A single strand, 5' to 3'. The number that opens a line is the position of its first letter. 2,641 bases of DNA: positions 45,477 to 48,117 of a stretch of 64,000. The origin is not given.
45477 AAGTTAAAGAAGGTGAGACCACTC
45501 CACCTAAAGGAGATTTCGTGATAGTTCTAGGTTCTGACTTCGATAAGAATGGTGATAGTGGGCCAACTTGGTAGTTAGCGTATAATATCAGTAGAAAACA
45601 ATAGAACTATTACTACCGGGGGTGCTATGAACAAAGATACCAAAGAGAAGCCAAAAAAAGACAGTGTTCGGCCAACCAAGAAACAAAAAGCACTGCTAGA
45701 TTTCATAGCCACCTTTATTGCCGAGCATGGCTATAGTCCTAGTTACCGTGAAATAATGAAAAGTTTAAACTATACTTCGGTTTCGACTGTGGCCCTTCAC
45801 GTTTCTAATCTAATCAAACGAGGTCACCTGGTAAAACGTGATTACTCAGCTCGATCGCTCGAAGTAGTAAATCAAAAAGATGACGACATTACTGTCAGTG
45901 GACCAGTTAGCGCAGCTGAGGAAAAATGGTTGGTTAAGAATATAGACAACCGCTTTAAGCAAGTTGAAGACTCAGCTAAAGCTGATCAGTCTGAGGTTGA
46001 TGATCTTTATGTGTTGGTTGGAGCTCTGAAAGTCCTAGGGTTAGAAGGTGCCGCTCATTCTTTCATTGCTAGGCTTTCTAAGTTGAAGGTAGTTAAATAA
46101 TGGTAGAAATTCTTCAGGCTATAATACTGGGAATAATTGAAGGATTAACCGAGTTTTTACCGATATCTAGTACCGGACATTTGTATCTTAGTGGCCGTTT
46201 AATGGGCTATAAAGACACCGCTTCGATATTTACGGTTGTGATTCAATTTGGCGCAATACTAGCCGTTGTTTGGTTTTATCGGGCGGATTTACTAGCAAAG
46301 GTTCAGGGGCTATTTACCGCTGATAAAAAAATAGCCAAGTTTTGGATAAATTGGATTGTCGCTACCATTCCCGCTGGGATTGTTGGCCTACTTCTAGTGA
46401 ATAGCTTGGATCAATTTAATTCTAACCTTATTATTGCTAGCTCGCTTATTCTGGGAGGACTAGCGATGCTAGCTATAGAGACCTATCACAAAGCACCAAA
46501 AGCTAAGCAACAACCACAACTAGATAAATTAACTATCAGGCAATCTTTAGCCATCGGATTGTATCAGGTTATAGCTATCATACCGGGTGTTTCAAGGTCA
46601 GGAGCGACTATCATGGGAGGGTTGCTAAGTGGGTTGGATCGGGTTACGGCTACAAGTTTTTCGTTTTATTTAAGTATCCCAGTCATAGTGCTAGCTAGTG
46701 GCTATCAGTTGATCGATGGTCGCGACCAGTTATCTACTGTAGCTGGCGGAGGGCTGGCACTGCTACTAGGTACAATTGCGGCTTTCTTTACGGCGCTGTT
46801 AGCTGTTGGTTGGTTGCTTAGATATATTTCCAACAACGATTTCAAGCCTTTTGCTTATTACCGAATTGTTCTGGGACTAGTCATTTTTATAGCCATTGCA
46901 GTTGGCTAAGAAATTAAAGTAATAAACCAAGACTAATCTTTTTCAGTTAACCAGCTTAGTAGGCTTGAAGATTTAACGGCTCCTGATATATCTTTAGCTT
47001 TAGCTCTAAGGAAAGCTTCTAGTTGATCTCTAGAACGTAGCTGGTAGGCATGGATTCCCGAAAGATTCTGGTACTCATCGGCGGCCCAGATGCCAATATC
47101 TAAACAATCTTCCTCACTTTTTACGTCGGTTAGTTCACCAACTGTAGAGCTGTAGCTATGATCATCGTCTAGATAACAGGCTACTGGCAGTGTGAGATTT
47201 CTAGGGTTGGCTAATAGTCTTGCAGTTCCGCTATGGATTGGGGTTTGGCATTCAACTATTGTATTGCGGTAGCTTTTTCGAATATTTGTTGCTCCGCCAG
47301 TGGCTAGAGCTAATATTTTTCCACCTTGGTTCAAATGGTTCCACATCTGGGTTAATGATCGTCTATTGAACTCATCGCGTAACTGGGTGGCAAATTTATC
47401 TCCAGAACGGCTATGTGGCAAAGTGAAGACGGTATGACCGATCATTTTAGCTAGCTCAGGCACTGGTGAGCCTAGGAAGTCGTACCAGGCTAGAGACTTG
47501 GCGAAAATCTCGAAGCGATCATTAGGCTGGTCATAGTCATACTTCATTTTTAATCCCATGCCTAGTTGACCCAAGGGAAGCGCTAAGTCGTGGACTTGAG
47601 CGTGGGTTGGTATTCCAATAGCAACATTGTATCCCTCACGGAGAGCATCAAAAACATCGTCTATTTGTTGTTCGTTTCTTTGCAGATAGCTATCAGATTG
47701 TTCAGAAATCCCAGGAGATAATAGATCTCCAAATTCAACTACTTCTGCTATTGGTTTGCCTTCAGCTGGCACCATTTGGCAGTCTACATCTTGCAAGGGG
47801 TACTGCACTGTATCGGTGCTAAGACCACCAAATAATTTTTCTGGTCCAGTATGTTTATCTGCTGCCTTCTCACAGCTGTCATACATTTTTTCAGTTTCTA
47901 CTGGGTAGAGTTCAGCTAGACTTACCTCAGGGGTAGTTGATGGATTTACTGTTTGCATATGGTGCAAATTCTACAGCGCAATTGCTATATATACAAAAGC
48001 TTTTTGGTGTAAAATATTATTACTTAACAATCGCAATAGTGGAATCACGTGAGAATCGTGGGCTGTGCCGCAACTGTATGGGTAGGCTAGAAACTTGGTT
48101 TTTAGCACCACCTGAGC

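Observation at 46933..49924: Orphan block of unknowns: HX4D acyltransferase-like protein, divergent 517-aa acidic Zn-ribbon protein and a 55-aa mini Zn-ribbon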

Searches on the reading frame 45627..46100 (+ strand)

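Call 3: search_protein_families(library=pfam, proteins=[window:45627-46100:+], max_evalue=1)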
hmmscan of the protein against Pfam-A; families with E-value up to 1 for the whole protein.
window:45627-46100:+ (157 aa): 3 families
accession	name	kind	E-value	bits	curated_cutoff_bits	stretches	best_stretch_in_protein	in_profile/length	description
PF01726.22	LexA_DNA_bind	-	3.2e-13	49.7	23.7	1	17-76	5-64/65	LexA DNA binding domain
PF13730.12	HTH_36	-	0.0035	17.6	25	1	20-68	7-55/55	Helix-turn-helix domain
PF24571.2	HEAT_SCC3-SA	-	0.084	13.3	25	0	15-70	123-178/261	Cohesin subunit SCC3/SA, HEAT-repeats domain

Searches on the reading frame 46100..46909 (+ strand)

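Call 3: search_protein_families(library=pfam, proteins=[window:46100-46909:+], max_evalue=1)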
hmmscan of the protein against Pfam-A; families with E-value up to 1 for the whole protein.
window:46100-46909:+ (269 aa): 3 families
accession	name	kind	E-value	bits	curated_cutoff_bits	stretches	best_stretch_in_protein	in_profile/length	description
PF02673.24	BacA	-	4e-79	266.4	33.4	1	7-261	1-257/257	Bacitracin resistance protein BacA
PF10766.14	AcrZ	-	0.021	14.9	26.2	1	1-27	14-41/48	Multidrug efflux pump-associated protein AcrZ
PF14219.11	DUF4328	-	0.13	12.3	27.2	0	217-243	17-43/166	Domain of unknown function (DUF4328)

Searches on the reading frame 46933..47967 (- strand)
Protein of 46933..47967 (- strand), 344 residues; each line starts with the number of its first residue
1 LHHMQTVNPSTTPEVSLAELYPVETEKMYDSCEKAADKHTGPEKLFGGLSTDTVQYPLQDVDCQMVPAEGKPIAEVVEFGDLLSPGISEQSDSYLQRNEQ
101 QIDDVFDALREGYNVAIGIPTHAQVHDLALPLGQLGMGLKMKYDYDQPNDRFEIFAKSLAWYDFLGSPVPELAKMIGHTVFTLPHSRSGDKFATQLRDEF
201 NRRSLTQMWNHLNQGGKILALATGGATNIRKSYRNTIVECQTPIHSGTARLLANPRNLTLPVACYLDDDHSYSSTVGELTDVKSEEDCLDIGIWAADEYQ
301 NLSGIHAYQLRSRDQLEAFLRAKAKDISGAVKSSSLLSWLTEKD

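Call 3: search_protein_families(library=pfam, proteins=[window:46933-47967:-], max_evalue=1)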
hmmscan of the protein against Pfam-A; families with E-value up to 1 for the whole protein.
window:46933-47967:- (344 aa): 1 family
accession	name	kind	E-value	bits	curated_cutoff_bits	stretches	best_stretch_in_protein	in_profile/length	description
PF20510.4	HgmA_N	-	0.25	11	20.2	1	249-294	213-262/273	Homogentisate 1,2-dioxygenase N-terminal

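Call 4: search_protein_families(library=ncbifam, proteins=[window:46933-47967:-], max_evalue=1)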
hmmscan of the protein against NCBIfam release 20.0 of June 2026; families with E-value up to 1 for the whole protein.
window:46933-47967:- (344 aa): 1 family
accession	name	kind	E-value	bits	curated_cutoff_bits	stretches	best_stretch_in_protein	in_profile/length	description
TIGR01015.1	hmgA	equivalog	0.21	10.3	510.75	1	249-295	214-265/429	homogentisate 1,2-dioxygenase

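Call 6: find_homologous_proteins(query=window:46933-47967:-)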
Query window:46933-47967:- (344 aa): 3 proteins with E <= 0.001 among 2743 candidates.
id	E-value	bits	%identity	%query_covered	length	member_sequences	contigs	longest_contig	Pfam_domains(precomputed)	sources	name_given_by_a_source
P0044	1.5e-156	539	70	99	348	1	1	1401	-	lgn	-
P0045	5.4e-138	478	62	98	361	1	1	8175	-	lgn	-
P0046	6.0e-94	333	47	95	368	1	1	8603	-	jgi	jgi:hypothetical protein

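Call 25: search_solved_structures(query=A3, max_evalue=10, show_alignments=2)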
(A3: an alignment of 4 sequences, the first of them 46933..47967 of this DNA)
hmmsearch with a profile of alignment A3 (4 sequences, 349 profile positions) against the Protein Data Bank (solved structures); distinct sequences matched with E-value up to 10: 0.

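Call 36: predict_structure(alignment_id=A3)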
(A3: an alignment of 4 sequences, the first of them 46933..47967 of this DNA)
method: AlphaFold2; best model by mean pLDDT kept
length: 344 residues; sequences in the alignment: 4
mean_pLDDT: 38.1   pTM: 0.33
mean pLDDT of the five models: 38.1, 35.4, 35.4, 35.3, 35.3
residues with pLDDT >= 90: 0; 70-90: 1; 50-70: 47; < 50: 296
segments of 3 or more residues with pLDDT < 50: 1-91, 112-132, 148-313, 325-337, 342-344
pLDDT, mean of each block of 10 residues (from residue 1): 27 35 44 39 34 30 28 40 37 55 58 45 36 54 57 35 27 26 28 39 41 35 28 29 28 28 26 27 42 44 40 53 52 47 43
secondary structure, 60 per line:
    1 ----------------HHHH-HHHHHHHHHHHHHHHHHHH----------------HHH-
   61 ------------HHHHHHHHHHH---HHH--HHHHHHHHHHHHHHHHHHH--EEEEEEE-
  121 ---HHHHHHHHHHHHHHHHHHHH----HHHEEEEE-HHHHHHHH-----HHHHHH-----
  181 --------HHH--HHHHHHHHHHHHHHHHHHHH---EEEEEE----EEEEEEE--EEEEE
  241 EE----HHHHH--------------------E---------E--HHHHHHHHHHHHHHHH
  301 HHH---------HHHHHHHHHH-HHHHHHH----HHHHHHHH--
elements in order: H17-20 H22-40 H73-83 H92-110 E113-119 H124-143 E151-155 H157-164 H170-175 H194-213 E217-222 E227-233 E236-242 H247-251 H285-303 H313-322 H324-330 H335-342

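Call 46: search_protein_representatives(alignment_id=A3)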
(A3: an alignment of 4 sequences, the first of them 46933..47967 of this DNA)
Query: 4 sequences, 349 profile positions. Proteins with E-value up to 0.001 (for the whole library): 77; up to 1e-10: 27; up to 1e-30: 9. The best 77 are listed.
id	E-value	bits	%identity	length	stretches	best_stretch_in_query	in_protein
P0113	1.1e-129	448.8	-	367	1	5-345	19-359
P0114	3.1e-117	407.9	-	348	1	6-342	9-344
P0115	1.6e-100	353.0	-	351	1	13-341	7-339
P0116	7.1e-92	324.5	-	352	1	3-336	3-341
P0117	5.5e-91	321.6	-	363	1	7-342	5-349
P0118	4.9e-87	308.6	-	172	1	172-343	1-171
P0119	1.8e-68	247.5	-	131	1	134-262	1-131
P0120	2.5e-37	145.1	-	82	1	62-143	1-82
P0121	9.5e-32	126.8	-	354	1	13-321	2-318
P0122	8.7e-30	120.3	-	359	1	18-343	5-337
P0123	1.0e-22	97.1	-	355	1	18-325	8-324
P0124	4.7e-22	94.9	-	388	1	22-327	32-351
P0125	6.3e-22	94.5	-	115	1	264-347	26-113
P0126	8.8e-21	90.7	-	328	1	30-309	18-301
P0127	4.7e-19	85.0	-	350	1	33-291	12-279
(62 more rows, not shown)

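Call 48: search_protein_families(library=pfam, alignment_id=A6, max_evalue=0.01)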
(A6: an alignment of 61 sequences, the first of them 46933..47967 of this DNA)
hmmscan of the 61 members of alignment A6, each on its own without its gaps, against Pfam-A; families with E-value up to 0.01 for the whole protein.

A. member 1, window:46933-47967:- (344 aa): 0 families

B. families by the number of members that match (of 61 scanned): 4 families
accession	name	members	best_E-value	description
PF01553.26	Acyltransferase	12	2.7e-07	Acyltransferase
PF03279.18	Lip_A_acyltrans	3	0.0027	Bacterial lipid A biosynthesis acyltransferase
PF13935.11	Ead_Ea22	1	0.00054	Ead/Ea22-like protein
PF22101.1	HSD_C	1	0.0014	Homoserine dehydrogenase C-terminal domain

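Call 49: search_solved_structures(query=A6, max_evalue=1, show_alignments=2)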
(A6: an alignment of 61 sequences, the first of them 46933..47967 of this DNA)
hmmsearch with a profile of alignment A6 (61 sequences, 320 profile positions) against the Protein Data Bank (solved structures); distinct sequences matched with E-value up to 1: 5.
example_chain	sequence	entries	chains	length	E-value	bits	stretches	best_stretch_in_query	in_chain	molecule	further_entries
8ia1_A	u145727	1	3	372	6.2e-09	38.8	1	187-244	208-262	Glycerol-3-phosphate acyltransferase, chloroplastic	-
1iuq_A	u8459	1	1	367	3.5e-08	36.3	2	90-124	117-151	Glycerol-3-Phosphate Acyltransferase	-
1k30_A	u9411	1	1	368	3.6e-08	36.3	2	90-124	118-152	glycerol-3-phosphate acyltransferase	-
5j0l_A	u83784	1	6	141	0.24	13.8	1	8-106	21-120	designed protein 3L6HC2_2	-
5kym_A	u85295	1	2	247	0.31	13.5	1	99-126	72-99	1-acyl-sn-glycerol-3-phosphate acyltransferase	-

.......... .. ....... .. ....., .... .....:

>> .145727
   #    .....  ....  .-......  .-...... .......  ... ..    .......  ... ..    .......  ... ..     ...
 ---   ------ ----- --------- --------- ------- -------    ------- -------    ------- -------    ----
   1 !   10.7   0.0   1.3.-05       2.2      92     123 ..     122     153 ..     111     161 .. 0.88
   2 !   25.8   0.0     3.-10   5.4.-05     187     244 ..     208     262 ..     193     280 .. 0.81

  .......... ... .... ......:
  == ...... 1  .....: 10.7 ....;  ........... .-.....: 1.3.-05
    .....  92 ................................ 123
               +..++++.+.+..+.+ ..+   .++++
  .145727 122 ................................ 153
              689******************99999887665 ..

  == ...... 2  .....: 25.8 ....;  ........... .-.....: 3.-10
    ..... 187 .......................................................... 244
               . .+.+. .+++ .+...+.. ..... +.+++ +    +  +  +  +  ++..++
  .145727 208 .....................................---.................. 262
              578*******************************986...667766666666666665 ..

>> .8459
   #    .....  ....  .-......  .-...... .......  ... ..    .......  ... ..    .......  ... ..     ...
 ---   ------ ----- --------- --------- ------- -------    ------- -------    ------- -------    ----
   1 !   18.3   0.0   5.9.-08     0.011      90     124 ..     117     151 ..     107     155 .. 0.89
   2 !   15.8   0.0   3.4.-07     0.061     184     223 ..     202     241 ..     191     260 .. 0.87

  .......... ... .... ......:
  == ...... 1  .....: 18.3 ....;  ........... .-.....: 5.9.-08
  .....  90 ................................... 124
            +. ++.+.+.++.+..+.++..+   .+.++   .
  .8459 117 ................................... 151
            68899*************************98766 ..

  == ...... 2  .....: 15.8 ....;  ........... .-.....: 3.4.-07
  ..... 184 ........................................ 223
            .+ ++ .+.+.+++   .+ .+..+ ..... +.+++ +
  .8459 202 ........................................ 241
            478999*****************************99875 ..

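Call 94: search_protein_families(library=padloc, proteins=[window:46933-47967:-], max_evalue=0.1)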
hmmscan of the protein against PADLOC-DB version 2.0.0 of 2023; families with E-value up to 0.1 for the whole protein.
window:46933-47967:- (344 aa): 0 families

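Call 95: search_protein_families(library=phrogs, proteins=[window:46933-47967:-], max_evalue=0.1)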
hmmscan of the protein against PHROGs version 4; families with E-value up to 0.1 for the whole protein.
window:46933-47967:- (344 aa): 0 families
